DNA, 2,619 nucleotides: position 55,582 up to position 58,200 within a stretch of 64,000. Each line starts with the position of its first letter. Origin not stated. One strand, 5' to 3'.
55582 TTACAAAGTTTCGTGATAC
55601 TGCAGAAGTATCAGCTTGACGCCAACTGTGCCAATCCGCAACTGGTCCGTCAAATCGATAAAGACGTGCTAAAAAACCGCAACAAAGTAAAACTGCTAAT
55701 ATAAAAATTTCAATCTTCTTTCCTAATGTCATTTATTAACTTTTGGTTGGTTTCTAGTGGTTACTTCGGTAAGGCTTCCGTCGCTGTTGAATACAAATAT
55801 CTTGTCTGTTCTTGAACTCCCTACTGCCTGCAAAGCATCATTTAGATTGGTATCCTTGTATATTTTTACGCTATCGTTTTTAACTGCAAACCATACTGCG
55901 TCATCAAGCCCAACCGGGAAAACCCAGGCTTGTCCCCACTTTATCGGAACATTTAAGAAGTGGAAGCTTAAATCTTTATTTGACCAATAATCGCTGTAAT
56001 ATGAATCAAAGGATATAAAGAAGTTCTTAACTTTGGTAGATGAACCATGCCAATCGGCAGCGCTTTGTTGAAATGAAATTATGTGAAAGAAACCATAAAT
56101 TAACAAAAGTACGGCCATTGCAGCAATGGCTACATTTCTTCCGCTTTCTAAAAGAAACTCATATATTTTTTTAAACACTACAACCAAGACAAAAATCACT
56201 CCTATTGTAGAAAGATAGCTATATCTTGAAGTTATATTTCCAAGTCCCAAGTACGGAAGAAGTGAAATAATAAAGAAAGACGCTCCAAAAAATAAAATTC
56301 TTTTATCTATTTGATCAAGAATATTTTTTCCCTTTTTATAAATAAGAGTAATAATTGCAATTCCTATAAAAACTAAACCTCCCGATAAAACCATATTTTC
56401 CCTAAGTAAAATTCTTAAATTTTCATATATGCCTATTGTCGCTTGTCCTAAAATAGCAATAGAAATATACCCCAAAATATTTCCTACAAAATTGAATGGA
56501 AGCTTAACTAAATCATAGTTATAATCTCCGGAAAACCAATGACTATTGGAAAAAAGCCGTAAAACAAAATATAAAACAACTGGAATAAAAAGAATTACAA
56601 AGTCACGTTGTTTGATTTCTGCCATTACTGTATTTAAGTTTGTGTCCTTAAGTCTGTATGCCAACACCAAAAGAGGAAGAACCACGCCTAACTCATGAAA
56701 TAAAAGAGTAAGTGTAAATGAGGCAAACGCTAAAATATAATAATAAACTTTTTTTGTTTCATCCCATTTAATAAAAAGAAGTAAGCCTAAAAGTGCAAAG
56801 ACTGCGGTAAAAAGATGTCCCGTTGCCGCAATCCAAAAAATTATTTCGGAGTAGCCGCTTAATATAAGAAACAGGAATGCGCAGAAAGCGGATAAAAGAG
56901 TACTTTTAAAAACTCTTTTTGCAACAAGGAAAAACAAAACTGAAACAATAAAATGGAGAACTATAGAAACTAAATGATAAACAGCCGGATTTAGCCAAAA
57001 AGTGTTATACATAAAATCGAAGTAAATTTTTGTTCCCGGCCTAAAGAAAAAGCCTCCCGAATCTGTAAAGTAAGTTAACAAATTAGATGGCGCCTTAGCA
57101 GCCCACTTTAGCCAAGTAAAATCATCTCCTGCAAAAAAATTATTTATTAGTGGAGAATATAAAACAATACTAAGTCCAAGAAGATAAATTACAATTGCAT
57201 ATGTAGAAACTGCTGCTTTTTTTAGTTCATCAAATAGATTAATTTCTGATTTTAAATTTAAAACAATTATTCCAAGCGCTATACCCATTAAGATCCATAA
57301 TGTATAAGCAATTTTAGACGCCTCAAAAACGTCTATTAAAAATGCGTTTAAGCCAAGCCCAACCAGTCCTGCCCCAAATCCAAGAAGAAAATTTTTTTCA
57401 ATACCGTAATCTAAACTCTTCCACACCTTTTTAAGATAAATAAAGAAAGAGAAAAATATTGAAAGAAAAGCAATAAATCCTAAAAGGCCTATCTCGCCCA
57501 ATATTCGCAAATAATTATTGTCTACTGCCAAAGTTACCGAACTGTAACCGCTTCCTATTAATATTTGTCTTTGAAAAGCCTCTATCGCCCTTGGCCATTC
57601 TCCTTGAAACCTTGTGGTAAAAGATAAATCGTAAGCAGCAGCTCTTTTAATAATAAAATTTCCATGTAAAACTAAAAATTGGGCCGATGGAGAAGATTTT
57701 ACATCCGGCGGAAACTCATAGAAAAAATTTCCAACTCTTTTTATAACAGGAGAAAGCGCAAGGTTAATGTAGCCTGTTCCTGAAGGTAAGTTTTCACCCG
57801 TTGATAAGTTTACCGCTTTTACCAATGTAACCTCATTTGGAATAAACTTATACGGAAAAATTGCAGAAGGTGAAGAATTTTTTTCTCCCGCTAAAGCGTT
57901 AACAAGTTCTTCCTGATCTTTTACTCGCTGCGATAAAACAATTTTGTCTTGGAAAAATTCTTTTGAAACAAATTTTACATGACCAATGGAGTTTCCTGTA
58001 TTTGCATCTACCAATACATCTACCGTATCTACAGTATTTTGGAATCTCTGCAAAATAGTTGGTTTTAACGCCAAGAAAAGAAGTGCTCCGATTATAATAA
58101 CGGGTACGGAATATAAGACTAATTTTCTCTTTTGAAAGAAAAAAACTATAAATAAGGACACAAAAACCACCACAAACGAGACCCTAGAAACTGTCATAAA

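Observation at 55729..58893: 1054-aa Wzy_C (O-antigen ligase/PglL-like) plus GT-C fusion protein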

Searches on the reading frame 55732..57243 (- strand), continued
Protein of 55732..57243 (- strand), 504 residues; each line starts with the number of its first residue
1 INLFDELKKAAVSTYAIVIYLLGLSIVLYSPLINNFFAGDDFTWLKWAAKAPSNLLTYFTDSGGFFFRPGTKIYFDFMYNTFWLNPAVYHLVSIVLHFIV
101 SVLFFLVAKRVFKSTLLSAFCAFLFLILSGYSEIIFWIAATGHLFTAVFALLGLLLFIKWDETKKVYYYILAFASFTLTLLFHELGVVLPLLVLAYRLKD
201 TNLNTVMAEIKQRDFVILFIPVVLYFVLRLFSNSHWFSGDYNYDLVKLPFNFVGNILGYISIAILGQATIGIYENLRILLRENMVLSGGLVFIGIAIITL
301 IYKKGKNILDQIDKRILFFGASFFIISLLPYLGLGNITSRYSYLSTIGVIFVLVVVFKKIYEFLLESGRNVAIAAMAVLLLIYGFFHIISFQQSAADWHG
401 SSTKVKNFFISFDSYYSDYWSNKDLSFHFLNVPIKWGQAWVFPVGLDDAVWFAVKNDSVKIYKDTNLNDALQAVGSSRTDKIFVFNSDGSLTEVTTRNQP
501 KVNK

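Call 72: search_protein_families(library=ncbifam, proteins=[L090:6166-7023:+, L089:6069-6956:+], max_evalue=0.00001)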
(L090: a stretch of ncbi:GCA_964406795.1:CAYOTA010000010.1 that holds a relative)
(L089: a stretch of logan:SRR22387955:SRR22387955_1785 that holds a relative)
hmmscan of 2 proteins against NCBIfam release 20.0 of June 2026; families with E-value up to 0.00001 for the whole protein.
L090:6166-7023:+ (286 aa): 15 families
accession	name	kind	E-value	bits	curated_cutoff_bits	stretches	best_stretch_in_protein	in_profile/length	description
TIGR03965.1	mycofact_glyco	equivalog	2e-18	66.5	280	1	2-217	76-280/467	mycofactocin biosynthesis glycosyltransferase MftF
NF041875.1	EPS_EpsD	equivalog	1.8e-16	60.4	370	1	3-228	2-217/325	exopolysaccharide biosynthesis glycosyltransferase EpsD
TIGR04283.1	glyco_like_mftF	equivalog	7.5e-15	55.1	182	1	2-209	1-178/221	TIGR04283 family arsenosugar biosynthesis glycosyltransferase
NF038302.1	EPS_HpsE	equivalog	1.6e-13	50.3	300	1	2-120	3-125/307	hormogonium polysaccharide biosynthesis glycosyltransferase HpsE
NF038299.1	EPS_HpsN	equivalog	1.3e-11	44.1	425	1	1-121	2-121/317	hormogonium polysaccharide biosynthesis glycosyltransferase HpsN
TIGR03111.1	glyc2_xrt_Gpos1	hypoth_equivalog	8.1e-11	41.3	363.95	1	2-135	51-185/439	TIGR03111 family XrtG-associated glycosyltransferase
NF050050.1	ProtGlycPglI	equivalog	5.1e-10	39.2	500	1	2-202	4-187/306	GalNAc(5)-diNAcBac-PP-undecaprenol beta-1,3-glucosyltransferase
TIGR03937.1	PgaC_IcaA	equivalog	7.7e-10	38.3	422.3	1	1-117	46-161/407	poly-beta-1,6-N-acetyl-D-glucosamine synthase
NF007482.0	PRK10073.1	equivalog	1.3e-09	37.5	423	1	2-114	8-117/334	glycosyltransferase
NF047683.1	TeichurnBiosyTuaG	equivalog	3.1e-09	36.9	400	1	2-109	8-113/252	teichuronic acid biosynthesis protein TuaG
TIGR01556.1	rhamnosyltran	subfamily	3.7e-09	36.2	200.55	1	23-225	10-209/281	rhamnosyltransferase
NF041394.1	GtaseAglG_Halo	equivalog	1.4e-08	34.4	440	1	2-217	3-215/304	glucosyl-dolichyl phosphate glucuronosyltransferase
TIGR04195.1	S_glycosyl_SunS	equivalog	1.3e-06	27.5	350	1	2-95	59-143/421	SunS family peptide S-glycosyltransferase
NF053739.1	GlytfEpsEBac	equivalog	4.4e-06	25.9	450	1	2-124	3-125/265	glycosyltransferase EpsE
NF047588.1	GlcsyltransPgfSStrep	equivalog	4.6e-06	26.1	500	1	2-118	3-120/308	glycosyltransferase PgfS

L089:6069-6956:+ (296 aa): 20 families
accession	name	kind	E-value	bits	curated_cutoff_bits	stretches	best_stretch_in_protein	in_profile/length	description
NF041875.1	EPS_EpsD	equivalog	2.2e-18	66.7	370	1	3-240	2-224/325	exopolysaccharide biosynthesis glycosyltransferase EpsD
TIGR03937.1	PgaC_IcaA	equivalog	5.1e-14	52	422.3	1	1-217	46-244/407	poly-beta-1,6-N-acetyl-D-glucosamine synthase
TIGR01556.1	rhamnosyltran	subfamily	9.5e-14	51.2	200.55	1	30-235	17-209/281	rhamnosyltransferase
TIGR04283.1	glyco_like_mftF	equivalog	1.1e-13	51.4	182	1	3-122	2-108/221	TIGR04283 family arsenosugar biosynthesis glycosyltransferase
TIGR03965.1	mycofact_glyco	equivalog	5.1e-13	48.7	280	1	32-223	103-280/467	mycofactocin biosynthesis glycosyltransferase MftF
NF047683.1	TeichurnBiosyTuaG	equivalog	2.4e-12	47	400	1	2-117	8-116/252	teichuronic acid biosynthesis protein TuaG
TIGR03111.1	glyc2_xrt_Gpos1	hypoth_equivalog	3.5e-12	45.9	363.95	1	2-209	51-251/439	TIGR03111 family XrtG-associated glycosyltransferase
NF007482.0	PRK10073.1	equivalog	5.5e-12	45.3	423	1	2-105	8-103/334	glycosyltransferase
NF038299.1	EPS_HpsN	equivalog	2.9e-11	42.9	425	1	1-229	2-226/317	hormogonium polysaccharide biosynthesis glycosyltransferase HpsN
NF041394.1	GtaseAglG_Halo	equivalog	5.2e-11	42.4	440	1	33-202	31-193/304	glucosyl-dolichyl phosphate glucuronosyltransferase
NF038302.1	EPS_HpsE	equivalog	9.8e-09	34.6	300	1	29-128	28-127/307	hormogonium polysaccharide biosynthesis glycosyltransferase HpsE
NF050819.1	PolSacchBiosHfsG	equivalog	1.5e-08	34.2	500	1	31-125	35-131/302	polysaccharide biosynthesis protein HfsG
NF050050.1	ProtGlycPglI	equivalog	3e-08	33.4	500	1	2-113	4-109/306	GalNAc(5)-diNAcBac-PP-undecaprenol beta-1,3-glucosyltransferase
TIGR04009.1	wcaE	equivalog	5e-08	32.5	369.2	1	1-128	2-123/248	colanic acid biosynthesis glycosyltransferase WcaE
NF047588.1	GlcsyltransPgfSStrep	equivalog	1e-07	31.5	500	1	2-147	3-145/308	glycosyltransferase PgfS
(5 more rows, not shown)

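Call 83: search_protein_families(library=pfam, proteins=[P0158, P0166, P0172, P0182, P0186, P0188, P0198, P0262, P0265, P0175], max_evalue=0.05)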
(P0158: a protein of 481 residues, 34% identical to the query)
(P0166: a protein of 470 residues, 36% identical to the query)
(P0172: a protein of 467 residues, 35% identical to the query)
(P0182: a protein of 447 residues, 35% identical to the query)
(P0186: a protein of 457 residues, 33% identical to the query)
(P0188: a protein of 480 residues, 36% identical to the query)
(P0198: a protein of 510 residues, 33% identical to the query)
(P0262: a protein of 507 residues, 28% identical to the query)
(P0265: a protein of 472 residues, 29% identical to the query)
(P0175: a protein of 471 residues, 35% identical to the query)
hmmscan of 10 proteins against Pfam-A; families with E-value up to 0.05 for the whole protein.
P0158 (481 aa): 0 families

P0166 (470 aa): 1 family
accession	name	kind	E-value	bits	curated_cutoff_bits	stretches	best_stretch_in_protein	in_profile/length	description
PF19107.5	DUF5794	-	0.029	15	25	0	283-333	78-127/128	Family of unknown function (DUF5794)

P0172 (467 aa): 0 families

P0182 (447 aa): 0 families

P0186 (457 aa): 0 families

P0188 (480 aa): 0 families

P0198 (510 aa): 0 families

P0262 (507 aa): 1 family
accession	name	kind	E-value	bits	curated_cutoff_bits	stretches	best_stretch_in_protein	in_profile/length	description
PF13231.12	PMT_2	-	1.8e-07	31.9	26.1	1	74-223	4-145/160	Dolichyl-phosphate-mannose-protein mannosyltransferase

P0265 (472 aa): 0 families

P0175 (471 aa): 1 family
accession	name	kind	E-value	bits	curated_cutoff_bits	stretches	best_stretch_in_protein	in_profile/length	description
PF17555.7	TssN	-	0.00015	21.7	30.3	1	293-401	5-112/274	Type VI secretion system, TssN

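Call 94: find_encoding_contigs(protein=P0215, flank=8000, max_places=2)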
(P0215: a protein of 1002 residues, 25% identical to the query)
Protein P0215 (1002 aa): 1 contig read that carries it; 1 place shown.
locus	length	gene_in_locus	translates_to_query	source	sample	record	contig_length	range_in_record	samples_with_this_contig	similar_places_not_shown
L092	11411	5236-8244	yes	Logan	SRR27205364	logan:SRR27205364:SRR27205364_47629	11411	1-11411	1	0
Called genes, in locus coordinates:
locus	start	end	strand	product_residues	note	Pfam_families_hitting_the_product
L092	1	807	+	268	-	?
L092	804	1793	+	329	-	PF01073:3Beta_HSD, PF01370:Epimerase, PF02719:Polysacc_synt_2, PF04321:RmlD_sub_bind, PF07993:NAD_binding_4 (faint), PF13460:NAD_binding_10 (weak), PF16363:GDP_Man_Dehyd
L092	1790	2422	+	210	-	PF13439:Glyco_transf_4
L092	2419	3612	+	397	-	PF13439:Glyco_transf_4 (weak), PF00982:Glyco_transf_20 (faint), PF20706:GT4-conflict, PF00534:Glycos_transf_1, PF13692:Glyco_trans_1_4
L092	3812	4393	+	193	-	PF00132:Hexapep, PF14602:Hexapep_2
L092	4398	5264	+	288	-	PF00535:Glycos_transf_2, PF13641:Glyco_tranf_2_3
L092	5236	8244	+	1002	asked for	-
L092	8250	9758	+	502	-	PF02366:PMT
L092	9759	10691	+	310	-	PF00535:Glycos_transf_2, PF10111:Glyco_tranf_2_2 (weak), PF13641:Glyco_tranf_2_3, PF13632:Glyco_trans_2_3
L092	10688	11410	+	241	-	?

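Call 95: find_encoding_contigs(protein=P0262, flank=6000, max_places=2)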
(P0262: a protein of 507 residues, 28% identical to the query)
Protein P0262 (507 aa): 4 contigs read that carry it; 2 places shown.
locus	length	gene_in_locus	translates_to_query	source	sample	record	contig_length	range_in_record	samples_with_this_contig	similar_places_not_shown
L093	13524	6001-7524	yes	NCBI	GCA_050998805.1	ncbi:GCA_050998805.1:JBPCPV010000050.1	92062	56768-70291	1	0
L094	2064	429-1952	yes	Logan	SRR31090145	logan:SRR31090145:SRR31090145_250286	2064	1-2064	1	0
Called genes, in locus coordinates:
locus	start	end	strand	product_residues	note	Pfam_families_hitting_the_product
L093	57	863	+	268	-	PF20434:BD-FAE, PF00561:Abhydrolase_1 (faint), PF07859:Abhydrolase_3, PF12697:Abhydrolase_6 (weak), PF00326:Peptidase_S9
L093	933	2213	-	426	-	PF02844:GARS_N, PF01071:GARS_A, PF02222:ATP-grasp (weak), PF02843:GARS_C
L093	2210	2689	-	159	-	-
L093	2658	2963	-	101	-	-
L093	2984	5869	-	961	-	PF09586:YfhO (faint)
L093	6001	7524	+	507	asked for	PF13231:PMT_2 (weak)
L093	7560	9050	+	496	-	PF01494:FAD_binding_3, PF03486:HI0933_like (faint), PF07992:Pyr_redox_2 (faint), PF21274:Rng_hyd_C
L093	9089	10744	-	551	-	PF01555:N6_N4_Mtase, PF04471:Mrr_cat, PF22722:NA-iREase1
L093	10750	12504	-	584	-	PF00089:Trypsin, PF13365:Trypsin_2, PF00595:PDZ (faint), PF13180:PDZ_2 (weak), PF17820:PDZ_6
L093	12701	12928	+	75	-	PF10047:DUF2281 (weak)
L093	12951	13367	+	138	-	PF19654:DUF6157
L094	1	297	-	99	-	?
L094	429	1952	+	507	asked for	PF13231:PMT_2 (weak)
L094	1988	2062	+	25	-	?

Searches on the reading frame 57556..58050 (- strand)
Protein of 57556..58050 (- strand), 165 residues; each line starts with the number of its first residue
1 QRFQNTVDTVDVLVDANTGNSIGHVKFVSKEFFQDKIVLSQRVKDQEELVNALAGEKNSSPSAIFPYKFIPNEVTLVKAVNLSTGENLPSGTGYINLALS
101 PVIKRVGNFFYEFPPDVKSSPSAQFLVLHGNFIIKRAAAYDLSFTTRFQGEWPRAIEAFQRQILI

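Call 88: predict_structure(alignment_id=A3)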
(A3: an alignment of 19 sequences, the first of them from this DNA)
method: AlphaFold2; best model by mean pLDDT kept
length: 165 residues; sequences in the alignment: 19
mean_pLDDT: 66.6   pTM: 0.63
mean pLDDT of the five models: 66.6, 54.3, 53.1, 44.9, 38.3
residues with pLDDT >= 90: 4; 70-90: 68; 50-70: 64; < 50: 29
segments of 3 or more residues with pLDDT < 50: 58-61, 82-90, 117-123, 162-165
pLDDT, mean of each block of 10 residues (from residue 1): 71 84 82 72 66 54 67 79 43 76 83 55 53 84 54 51 47
secondary structure, 60 per line:
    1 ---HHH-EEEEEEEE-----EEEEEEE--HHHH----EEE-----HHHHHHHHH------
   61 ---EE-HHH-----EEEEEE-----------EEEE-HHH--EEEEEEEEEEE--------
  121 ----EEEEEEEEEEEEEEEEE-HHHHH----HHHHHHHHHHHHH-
elements in order: E8-15 E21-27 H30-33 E38-40 H46-54 E75-80 E92-95 E102-112 E125-141 H143-147 H152-164
